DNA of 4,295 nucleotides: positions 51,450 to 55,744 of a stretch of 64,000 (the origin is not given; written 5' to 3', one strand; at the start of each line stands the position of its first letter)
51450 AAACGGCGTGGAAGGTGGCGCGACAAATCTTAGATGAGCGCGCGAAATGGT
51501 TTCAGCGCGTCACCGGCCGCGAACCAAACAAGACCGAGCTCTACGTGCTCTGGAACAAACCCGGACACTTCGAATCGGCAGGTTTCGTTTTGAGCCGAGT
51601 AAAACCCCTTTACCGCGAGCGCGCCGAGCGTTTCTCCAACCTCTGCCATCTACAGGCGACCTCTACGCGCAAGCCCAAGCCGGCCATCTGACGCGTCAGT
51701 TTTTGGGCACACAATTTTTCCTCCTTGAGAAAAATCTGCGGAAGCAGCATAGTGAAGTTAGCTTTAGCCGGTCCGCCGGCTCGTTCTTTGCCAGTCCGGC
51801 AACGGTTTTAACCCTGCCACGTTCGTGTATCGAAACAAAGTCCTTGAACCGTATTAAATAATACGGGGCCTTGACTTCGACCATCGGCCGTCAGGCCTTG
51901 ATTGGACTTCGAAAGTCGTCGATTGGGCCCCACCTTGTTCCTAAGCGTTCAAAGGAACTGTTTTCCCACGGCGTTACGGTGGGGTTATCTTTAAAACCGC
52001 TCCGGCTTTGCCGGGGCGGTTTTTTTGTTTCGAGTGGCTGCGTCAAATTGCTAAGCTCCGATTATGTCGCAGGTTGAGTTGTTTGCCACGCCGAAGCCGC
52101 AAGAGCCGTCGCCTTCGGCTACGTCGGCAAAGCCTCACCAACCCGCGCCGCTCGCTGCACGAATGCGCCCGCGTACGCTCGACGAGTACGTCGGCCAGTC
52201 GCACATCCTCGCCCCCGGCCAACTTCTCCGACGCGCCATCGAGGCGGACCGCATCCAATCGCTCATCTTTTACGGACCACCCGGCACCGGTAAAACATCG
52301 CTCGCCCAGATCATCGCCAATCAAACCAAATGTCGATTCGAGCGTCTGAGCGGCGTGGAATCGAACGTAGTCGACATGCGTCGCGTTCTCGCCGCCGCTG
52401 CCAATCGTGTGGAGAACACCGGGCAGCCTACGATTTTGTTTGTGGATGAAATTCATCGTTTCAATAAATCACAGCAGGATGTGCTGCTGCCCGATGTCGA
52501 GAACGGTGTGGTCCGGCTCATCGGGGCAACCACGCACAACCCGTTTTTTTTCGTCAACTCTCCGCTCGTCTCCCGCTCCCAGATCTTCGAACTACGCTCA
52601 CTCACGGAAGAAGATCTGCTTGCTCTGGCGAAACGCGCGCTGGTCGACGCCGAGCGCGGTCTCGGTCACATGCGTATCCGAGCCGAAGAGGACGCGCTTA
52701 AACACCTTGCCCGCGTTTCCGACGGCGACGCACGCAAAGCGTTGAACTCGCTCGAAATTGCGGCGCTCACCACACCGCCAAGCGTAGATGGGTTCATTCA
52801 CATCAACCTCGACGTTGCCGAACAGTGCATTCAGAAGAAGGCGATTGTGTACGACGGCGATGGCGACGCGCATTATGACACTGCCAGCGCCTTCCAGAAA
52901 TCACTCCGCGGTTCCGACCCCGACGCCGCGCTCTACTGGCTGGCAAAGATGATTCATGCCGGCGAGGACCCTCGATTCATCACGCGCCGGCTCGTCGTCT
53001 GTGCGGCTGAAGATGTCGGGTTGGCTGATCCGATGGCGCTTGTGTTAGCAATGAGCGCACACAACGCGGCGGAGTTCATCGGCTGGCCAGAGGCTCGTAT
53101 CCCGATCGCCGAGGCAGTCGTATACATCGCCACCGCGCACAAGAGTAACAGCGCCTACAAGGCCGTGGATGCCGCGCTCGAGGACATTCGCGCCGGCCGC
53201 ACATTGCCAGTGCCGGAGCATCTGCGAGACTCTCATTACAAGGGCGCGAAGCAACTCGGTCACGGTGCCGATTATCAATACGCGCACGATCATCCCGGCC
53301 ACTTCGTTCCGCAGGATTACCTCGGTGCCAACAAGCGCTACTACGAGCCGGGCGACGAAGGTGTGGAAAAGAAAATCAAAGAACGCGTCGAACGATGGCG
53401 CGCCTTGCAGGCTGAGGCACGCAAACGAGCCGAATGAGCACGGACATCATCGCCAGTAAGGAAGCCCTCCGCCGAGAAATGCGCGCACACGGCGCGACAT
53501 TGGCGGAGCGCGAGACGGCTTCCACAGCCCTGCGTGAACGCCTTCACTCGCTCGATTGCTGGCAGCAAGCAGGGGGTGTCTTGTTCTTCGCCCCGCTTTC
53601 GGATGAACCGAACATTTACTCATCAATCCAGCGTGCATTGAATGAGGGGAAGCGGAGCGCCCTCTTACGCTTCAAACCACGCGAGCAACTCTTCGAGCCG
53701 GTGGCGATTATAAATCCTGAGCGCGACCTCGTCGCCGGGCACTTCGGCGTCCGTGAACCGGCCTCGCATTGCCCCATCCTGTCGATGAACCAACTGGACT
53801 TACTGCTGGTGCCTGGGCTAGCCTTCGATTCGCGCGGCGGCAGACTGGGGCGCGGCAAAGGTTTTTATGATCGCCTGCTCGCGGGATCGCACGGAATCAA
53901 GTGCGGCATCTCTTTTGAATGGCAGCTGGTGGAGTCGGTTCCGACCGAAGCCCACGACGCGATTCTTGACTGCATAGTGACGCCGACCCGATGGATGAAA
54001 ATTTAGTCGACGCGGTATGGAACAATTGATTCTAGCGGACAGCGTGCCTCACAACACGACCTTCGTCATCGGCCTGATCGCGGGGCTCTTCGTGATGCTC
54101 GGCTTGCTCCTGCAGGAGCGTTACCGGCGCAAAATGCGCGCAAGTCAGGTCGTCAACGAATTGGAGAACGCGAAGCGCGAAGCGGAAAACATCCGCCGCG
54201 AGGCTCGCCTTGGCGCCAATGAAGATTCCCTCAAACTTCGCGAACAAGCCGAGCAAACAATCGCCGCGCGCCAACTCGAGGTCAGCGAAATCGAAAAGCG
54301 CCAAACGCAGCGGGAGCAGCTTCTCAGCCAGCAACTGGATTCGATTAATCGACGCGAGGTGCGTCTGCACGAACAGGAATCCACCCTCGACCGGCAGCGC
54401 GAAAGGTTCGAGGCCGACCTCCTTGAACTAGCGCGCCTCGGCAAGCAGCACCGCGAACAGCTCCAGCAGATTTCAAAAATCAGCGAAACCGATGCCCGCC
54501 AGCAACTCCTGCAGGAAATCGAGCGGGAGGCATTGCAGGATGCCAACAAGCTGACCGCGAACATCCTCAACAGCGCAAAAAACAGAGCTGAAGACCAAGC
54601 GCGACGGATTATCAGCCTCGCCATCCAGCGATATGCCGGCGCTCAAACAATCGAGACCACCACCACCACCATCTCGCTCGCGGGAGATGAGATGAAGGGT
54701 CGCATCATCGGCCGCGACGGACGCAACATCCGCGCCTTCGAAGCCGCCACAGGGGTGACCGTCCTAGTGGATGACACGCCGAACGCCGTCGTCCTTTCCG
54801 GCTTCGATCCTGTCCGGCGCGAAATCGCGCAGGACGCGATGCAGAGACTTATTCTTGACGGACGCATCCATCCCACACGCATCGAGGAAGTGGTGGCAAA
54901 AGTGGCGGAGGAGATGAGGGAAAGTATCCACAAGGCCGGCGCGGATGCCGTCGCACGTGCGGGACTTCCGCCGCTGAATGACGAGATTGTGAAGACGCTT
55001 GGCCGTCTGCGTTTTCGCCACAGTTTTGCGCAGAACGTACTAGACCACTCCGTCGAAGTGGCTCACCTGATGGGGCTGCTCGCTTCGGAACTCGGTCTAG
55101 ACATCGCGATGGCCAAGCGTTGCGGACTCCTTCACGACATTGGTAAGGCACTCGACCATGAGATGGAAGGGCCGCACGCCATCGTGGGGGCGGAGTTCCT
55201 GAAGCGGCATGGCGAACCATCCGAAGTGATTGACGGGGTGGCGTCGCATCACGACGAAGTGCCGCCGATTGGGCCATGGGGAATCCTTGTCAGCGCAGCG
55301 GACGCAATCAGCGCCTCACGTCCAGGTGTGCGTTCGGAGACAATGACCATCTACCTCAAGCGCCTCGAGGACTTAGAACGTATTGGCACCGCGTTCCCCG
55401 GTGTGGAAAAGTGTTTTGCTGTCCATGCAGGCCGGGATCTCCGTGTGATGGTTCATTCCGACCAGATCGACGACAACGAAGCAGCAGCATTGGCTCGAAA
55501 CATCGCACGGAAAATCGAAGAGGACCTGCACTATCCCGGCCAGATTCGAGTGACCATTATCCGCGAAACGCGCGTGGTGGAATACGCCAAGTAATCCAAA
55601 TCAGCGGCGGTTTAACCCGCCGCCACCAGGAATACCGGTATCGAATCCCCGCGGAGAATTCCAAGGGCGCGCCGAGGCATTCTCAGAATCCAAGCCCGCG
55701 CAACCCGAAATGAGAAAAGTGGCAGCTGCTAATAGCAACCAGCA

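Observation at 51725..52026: Highly structured ~265-nt non-coding element with mutually exclusive long helix and terminator, upstream of rarA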

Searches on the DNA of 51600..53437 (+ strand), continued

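Call 32: search_with_rna_model(model_id=R1, sources=[window, L002, L003, L008, L016, L017, L020, L033, L040, L072, L081, L082, L083, L085, L086, L087, L088, L092, L096, L097, L098, L099, L101], max_evalue=0.0001, make_alignment=true)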
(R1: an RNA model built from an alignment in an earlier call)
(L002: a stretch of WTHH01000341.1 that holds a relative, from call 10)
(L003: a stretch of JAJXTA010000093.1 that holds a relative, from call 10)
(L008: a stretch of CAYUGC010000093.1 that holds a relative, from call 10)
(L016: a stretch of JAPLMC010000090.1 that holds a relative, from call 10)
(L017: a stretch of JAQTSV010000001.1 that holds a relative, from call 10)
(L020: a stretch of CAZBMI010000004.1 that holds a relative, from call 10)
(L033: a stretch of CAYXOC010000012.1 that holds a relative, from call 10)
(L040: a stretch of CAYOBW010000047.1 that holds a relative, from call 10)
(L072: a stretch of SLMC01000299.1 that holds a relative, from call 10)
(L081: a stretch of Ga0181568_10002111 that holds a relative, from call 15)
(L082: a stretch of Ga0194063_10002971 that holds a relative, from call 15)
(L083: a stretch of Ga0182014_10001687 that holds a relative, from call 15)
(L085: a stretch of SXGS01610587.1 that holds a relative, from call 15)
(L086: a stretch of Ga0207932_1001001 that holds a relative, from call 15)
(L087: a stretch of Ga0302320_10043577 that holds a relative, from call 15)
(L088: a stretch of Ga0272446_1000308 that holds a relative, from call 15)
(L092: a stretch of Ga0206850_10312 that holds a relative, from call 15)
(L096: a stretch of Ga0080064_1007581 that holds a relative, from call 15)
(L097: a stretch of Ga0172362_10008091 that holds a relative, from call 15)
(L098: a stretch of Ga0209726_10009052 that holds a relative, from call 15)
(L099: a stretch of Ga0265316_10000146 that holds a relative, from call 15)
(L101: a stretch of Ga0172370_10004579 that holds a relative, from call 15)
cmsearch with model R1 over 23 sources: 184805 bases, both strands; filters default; matches with E-value up to 0.0001: 23.
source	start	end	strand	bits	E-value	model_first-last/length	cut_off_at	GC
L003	5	187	+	188.4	1.2e-49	1-183/183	no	0.5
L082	2219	2398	+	188.2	1.4e-49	1-183/183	no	0.49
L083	2238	2417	+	183.7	2.3e-48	1-183/183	no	0.48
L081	2104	2289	+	172.1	3.5e-45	1-183/183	no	0.53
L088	2164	2347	+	169.5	1.7e-44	1-183/183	no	0.59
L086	702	880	+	169.3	1.9e-44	1-183/183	no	0.51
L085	1773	1958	+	159.1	1.2e-41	1-183/183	no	0.45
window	51808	51989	+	156.8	5e-41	1-183/183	no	0.51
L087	1611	1788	+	151.8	1.1e-39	1-183/183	no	0.49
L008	848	1033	+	135.9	2.5e-35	1-183/183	no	0.55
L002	397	577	+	88.8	1.7e-22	1-183/183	no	0.5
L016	1214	1399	+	54.4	4.1e-13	1-183/183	no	0.44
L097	2188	2365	+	53.2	8.8e-13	1-183/183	no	0.51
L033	2206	2395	+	42.2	8.6e-10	1-183/183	no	0.56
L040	2302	2478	+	41.2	1.6e-09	1-183/183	no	0.56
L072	2312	2487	+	41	1.9e-09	1-183/183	no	0.52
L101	2285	2445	+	40.6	2.3e-09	1-183/183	no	0.51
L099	2255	2414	+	36.6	2.9e-08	1-183/183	no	0.46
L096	2254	2448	+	35.5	5.6e-08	1-183/183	no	0.55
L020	2152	2335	+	34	1.5e-07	1-183/183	no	0.48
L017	2097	2254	+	29.8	2e-06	1-183/183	no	0.44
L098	2261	2446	+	26.1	2.1e-05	1-183/183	no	0.57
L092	1558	1720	+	25.8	2.5e-05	1-183/183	no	0.53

Alignment A6: 23 matches aligned to the model, 257 columns, each read 5' to 3' on its own strand. Consensus structure (alignment columns), stored with it:
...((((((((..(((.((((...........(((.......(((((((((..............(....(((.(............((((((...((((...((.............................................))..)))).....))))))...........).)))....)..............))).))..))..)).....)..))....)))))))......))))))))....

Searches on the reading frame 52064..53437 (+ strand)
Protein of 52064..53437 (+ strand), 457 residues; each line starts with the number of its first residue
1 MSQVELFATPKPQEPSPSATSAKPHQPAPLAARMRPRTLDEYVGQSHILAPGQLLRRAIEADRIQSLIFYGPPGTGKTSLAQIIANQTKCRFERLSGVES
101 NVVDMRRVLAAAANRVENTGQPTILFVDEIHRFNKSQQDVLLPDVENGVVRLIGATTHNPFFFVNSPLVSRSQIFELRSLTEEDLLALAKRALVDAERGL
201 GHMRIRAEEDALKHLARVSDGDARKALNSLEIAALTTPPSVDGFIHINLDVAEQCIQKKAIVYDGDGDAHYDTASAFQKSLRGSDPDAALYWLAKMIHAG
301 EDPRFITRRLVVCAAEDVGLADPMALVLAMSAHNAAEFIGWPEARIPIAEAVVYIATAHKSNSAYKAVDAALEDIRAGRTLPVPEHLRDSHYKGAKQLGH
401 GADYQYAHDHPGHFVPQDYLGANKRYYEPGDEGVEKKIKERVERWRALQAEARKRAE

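Call 8: search_protein_families(library=pfam, proteins=[window:52064-53437:+])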
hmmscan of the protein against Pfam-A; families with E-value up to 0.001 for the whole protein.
window:52064-53437:+ (457 aa): 11 families
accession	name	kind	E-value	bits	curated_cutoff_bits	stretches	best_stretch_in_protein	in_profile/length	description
PF12002.13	MgsA_C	-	1.4e-70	237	27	1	283-445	1-166/167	MgsA AAA+ ATPase C terminal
PF16193.11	AAA_assoc_2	-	5.4e-28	97.5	34.3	1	203-282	3-81/81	AAA C-terminal domain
PF05496.18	RuvB_N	-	4.2e-18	66.1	27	1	34-152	1-115/159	Holliday junction DNA helicase RuvB P-loop domain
PF00004.35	AAA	-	2.3e-16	60.9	21.2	1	67-173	1-124/131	ATPase family associated with various cellular activities (AAA)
PF13191.12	AAA_16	-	1.1e-06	29.7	32.6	0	57-86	14-46/167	AAA ATPase domain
PF07724.20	AAA_2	-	1.3e-06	28.9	27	1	63-151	2-105/166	AAA domain (Cdc48 subfamily)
PF07728.20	AAA_5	-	3.1e-06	27.7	22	1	67-151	2-96/139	AAA domain (dynein-related subfamily)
PF01078.27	Mg_chelatase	-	3.2e-05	23.9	20.3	0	65-85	23-43/207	Magnesium chelatase, subunit ChlI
PF00158.32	Sigma54_activat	-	8e-05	22.8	20.2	0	122-159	94-131/168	Sigma-54 interaction domain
PF14532.12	Sigma54_activ_2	-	0.00058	20.6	25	1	69-159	26-110/138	Sigma-54 interaction domain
PF21960.2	RCF1-5-like_lid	-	0.00069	20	27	0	207-235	14-43/43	RCF1/5-like, AAA+ ATPase lid domain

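Call 10: find_related_loci(query=window:52064-53437:+, collection=genome_contigs, flank=2500)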
Query window:52064-53437:+ (457 aa) in genome_contigs; peptide patterns used: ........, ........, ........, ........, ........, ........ (x = any residue, [..] = any of these).
600 stretches matched a pattern (row limit reached: there are more); 599 encode a relative of the query (tblastn E <= 1e-3); the best 80 are kept; 80 distinct loci.
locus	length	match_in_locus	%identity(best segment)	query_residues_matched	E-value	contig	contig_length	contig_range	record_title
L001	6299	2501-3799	80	19-451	0e+0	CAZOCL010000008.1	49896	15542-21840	MAG TPA_asm: uncultured Klebsiella sp. isolate SRP193066_co2_110 genome assembly, contig: NODE_256_length_49896_cov_10.7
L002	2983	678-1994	77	8-446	0e+0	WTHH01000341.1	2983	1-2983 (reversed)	MAG: Verrucomicrobiales bacterium isolate PL34863bin_23 NODE_30762_length_2983_cov_4.612705, whole genome shotgun sequen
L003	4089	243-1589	75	1-448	0e+0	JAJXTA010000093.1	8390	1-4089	MAG: bacterium isolate BP4.bin29 NODE_12216_length_8390_cov_1.211182, whole genome shotgun sequence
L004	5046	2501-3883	70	1-452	0e+0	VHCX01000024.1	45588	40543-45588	MAG: Verrucomicrobia bacterium isolate K_Offshore_40m_m1_220 K_Offshore_40m_m1_220_Ga0194133_10001261, whole genome shot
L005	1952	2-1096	78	91-455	0e+0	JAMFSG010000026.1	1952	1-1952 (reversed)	MAG: Verrucomicrobia bacterium isolate NGEE_A_bin31 k127_141325, whole genome shotgun sequence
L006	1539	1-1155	74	68-452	0e+0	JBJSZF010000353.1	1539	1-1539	MAG: Verrucomicrobiota bacterium isolate samp_4434_concoct_1154 samp_4434_1095955, whole genome shotgun sequence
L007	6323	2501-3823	65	5-456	0e+0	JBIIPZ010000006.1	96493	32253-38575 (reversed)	MAG: Terrimicrobiaceae bacterium isolate ME2003-06-27_3300042884_group2_bin33 Rohwer_bin2584_scaffold_76_c1, whole genom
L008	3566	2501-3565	77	1-354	0e+0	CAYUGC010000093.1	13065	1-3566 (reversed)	MAG TPA_asm: uncultured Bifidobacteriaceae bacterium isolate binchicken_co241_251 genome assembly, contig: NODE_4724_len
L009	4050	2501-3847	62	4-456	0e+0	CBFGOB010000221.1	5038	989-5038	MAG TPA_asm: uncultured bacterium isolate SRR29873475_metabat2_6 genome assembly, contig: ERZ27315263.1162, whole genome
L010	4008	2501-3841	62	5-455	0e+0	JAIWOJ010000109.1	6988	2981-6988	MAG: Prosthecobacter sp. isolate W1111 contig-61_9804, whole genome shotgun sequence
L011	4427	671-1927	63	28-446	0e+0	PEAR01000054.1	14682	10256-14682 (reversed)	MAG: Candidatus Omnitrophota bacterium isolate Cal1bin1 scaffold144, whole genome shotgun sequence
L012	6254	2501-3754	65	28-448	1e-177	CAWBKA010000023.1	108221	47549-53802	MAG: uncultured Verrucomicrobiae bacterium isolate MFD05521.bin.2.45 genome assembly, contig: contig_16072, whole genome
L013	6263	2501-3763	61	29-449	9e-176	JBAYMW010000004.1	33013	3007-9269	MAG: Candidatus Omnitrophota bacterium isolate SO_2016_LW1_5 scaffold01101_LW64-88_2016, whole genome shotgun sequence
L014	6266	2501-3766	60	26-447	6e-173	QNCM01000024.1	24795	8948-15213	MAG: Candidatus Makaraimicrobium thalassicum isolate B134_G9 B134_Guay9_scaffold_00901, whole genome shotgun sequence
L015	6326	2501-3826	61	5-447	2e-172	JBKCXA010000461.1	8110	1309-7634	MAG: Prosthecobacter sp. isolate samp_2051_metabat2_191 samp_2051_695085, whole genome shotgun sequence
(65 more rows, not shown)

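Call 15: find_related_loci(query=window:52064-53437:+, collection=metagenome_contigs, flank=2500)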
Query window:52064-53437:+ (457 aa) in metagenome_contigs; peptide patterns used: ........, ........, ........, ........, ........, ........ (x = any residue, [..] = any of these).
600 stretches matched a pattern (row limit reached: there are more); 600 encode a relative of the query (tblastn E <= 1e-3); the best 80 are kept; 80 distinct loci.
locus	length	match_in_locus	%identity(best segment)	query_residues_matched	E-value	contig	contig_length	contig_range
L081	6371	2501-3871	77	1-457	0e+0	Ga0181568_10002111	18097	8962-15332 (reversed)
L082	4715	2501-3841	77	1-447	0e+0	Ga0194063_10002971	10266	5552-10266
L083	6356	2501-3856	76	1-452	0e+0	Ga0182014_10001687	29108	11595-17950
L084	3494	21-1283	79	28-448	0e+0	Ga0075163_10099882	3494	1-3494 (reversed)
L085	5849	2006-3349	74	1-447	0e+0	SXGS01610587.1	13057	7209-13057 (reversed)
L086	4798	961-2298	76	1-447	0e+0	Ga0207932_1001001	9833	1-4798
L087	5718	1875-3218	75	1-447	0e+0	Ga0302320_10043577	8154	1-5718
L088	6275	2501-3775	77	21-446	0e+0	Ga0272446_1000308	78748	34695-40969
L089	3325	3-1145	76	74-455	0e+0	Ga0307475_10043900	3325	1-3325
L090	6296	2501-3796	65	13-448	0e+0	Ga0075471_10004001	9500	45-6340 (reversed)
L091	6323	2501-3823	63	16-452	0e+0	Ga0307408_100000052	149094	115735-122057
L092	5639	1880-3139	63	28-447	0e+0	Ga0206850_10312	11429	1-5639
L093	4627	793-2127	60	2-449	0e+0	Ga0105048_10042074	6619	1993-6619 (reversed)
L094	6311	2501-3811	60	16-448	6e-177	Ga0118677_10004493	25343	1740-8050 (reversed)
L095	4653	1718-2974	59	28-446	4e-174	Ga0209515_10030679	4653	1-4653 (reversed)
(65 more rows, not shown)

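Call 28: find_encoding_contigs(protein=window:52064-53437:+, flank=3000, max_places=6)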
Protein window:52064-53437:+ (457 aa): 7 contigs read that carry it; 1 place shown.
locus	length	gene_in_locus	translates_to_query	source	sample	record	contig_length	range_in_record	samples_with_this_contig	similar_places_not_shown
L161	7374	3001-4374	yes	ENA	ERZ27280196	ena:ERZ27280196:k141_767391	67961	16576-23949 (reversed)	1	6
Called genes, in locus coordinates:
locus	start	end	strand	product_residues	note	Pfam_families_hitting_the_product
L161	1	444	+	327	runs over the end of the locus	PF00953:Glycos_transf_4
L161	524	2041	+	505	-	PF00133:tRNA-synt_1, PF01406:tRNA-synt_1e, PF09334:tRNA-synt_1g, PF00133:tRNA-synt_1, PF19303:Anticodon_3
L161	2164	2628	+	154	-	-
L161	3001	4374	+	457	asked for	PF05496:RuvB_N, PF13191:AAA_16 (faint), PF00004:AAA, PF07724:AAA_2 (weak), PF07728:AAA_5 (faint), PF16193:AAA_assoc_2, PF12002:MgsA_C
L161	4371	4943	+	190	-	PF01812:5-FTHF_cyc-lig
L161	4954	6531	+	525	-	PF12072:RNase_Y_N, PF00013:KH_1 (weak), PF01966:HD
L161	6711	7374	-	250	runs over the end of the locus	-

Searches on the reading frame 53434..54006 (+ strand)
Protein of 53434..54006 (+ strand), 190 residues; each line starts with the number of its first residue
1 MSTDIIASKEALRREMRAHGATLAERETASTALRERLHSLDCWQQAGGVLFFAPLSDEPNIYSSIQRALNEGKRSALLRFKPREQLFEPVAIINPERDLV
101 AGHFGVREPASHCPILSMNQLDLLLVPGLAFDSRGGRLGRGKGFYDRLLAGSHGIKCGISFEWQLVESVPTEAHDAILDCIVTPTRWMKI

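Call 8: search_protein_families(library=pfam, proteins=[window:53434-54006:+])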
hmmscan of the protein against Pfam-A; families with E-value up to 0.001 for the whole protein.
window:53434-54006:+ (190 aa): 1 family
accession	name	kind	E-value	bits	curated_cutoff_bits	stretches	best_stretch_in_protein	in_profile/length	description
PF01812.26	5-FTHF_cyc-lig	-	3.5e-35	122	27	1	9-184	1-186/186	5-formyltetrahydrofolate cyclo-ligase family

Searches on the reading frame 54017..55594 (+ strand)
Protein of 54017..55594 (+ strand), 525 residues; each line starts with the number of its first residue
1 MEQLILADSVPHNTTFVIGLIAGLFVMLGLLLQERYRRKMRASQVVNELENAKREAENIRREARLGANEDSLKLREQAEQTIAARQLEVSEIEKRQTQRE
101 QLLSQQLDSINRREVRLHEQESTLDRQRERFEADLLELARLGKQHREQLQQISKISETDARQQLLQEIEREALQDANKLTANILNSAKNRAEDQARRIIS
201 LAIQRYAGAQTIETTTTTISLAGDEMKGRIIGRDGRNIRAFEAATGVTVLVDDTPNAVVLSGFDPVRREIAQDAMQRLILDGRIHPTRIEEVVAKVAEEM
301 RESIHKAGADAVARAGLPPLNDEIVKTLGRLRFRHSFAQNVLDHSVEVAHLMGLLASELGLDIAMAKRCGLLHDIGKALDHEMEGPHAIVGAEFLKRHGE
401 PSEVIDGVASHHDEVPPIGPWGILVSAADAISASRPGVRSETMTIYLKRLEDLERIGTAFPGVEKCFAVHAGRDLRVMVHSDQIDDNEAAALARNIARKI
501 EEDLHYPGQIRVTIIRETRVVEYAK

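Call 8: search_protein_families(library=pfam, proteins=[window:54017-55594:+])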
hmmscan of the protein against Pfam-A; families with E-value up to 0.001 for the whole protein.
window:54017-55594:+ (525 aa): 4 families
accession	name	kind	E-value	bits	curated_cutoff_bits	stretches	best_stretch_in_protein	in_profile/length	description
PF12072.13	RNase_Y_N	-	4e-34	118.2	32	1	15-208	9-199/201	RNase Y N-terminal region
PF01966.28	HD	-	1.1e-17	64.8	22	1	341-433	1-115/116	HD domain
PF00013.35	KH_1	-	3e-07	30.5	21.5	1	225-276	9-65/66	KH domain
PF08668.18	HDOD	-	0.00032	20.7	22.9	1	338-378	92-133/196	HDOD domain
